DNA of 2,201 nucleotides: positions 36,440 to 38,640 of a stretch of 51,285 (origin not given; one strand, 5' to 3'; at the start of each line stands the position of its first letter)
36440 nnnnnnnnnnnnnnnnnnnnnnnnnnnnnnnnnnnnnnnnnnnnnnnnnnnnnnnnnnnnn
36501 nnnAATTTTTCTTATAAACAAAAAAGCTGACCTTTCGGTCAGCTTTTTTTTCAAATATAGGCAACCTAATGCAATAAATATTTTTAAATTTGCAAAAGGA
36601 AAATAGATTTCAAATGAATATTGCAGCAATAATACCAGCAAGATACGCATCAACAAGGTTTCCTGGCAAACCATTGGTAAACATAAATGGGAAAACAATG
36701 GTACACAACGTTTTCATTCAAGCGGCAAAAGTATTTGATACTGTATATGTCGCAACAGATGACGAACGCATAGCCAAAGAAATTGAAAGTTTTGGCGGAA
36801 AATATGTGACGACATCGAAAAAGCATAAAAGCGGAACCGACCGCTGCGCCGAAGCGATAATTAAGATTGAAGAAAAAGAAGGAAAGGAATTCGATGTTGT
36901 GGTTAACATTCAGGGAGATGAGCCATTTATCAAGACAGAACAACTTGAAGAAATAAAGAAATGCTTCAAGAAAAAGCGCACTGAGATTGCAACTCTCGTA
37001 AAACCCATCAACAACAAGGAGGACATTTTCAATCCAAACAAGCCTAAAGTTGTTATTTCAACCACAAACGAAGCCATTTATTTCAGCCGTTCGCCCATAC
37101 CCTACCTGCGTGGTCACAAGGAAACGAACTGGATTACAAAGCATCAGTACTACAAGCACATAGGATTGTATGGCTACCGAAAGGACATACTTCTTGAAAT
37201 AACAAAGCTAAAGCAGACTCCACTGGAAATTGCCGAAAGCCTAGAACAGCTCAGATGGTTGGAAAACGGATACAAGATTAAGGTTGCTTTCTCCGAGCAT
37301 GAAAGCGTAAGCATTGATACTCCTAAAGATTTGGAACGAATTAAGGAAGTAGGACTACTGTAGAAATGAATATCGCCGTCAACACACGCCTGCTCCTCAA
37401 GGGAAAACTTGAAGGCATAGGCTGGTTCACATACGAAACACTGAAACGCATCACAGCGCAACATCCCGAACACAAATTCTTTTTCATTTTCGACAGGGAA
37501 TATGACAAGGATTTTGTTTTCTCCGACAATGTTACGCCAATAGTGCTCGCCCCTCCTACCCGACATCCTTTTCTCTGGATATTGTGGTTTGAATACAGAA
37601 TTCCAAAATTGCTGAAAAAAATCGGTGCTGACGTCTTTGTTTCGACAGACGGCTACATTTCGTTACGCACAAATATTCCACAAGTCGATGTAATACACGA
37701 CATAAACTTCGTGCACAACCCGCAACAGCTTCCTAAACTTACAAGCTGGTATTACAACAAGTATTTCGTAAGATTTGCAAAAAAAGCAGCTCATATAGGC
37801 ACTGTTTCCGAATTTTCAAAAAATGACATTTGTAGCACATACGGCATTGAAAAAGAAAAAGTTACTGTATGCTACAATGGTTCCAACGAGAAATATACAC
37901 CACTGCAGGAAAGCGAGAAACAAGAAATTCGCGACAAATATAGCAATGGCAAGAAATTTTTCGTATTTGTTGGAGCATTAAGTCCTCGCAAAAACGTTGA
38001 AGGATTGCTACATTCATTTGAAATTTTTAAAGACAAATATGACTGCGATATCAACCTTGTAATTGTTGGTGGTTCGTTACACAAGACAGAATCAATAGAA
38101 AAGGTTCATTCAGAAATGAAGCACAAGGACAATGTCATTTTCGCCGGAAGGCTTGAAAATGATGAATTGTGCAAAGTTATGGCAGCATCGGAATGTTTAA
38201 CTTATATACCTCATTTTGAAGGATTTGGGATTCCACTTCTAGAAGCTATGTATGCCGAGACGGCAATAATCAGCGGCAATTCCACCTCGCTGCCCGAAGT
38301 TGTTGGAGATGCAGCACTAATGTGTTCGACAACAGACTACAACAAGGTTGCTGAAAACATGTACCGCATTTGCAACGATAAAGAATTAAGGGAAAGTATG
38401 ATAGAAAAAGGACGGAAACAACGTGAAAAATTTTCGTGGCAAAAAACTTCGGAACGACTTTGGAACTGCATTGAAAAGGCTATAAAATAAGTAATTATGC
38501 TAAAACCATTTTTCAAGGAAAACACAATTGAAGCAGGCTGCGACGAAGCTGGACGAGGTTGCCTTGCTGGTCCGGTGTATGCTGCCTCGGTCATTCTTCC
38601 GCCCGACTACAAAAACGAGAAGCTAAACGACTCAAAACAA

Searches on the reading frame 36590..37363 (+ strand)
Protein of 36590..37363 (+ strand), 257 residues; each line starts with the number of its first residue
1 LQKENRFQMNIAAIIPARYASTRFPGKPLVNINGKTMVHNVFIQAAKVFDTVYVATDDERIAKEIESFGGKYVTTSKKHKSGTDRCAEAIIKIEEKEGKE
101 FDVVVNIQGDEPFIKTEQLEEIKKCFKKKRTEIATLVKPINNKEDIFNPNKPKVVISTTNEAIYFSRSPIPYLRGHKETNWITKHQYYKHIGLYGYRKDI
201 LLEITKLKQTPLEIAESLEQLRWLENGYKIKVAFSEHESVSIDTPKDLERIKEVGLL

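Call 85: search_protein_families(library=pfam, proteins=[window:36590-37363:+], max_evalue=0.00001)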
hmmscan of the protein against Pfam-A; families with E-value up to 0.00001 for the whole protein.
window:36590-37363:+ (257 aa): 2 families
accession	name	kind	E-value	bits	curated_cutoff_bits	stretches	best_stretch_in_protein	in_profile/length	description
PF02348.25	CTP_transf_3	-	3.8e-57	194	22.6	1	12-230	1-217/217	Cytidylyltransferase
PF12804.13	NTP_transf_3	-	2.2e-08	34.9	27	1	21-138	9-123/160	MobA-like NTP transferase domain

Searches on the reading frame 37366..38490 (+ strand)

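Call 85: search_protein_families(library=pfam, proteins=[window:37366-38490:+], max_evalue=0.00001)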
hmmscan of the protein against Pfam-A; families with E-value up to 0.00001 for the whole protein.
window:37366-38490:+ (374 aa): 3 families
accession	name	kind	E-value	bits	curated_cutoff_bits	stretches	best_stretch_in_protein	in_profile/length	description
PF00534.26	Glycos_transf_1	-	2.2e-31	109.1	26.4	1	186-352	3-172/172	Glycosyl transferases group 1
PF13692.12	Glyco_trans_1_4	-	5.3e-21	75.8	27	1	197-338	2-142/142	Glycosyl transferases group 1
PF13439.12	Glyco_transf_4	-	3.9e-15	56.7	28.5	1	17-172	3-165/170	Glycosyltransferase Family 4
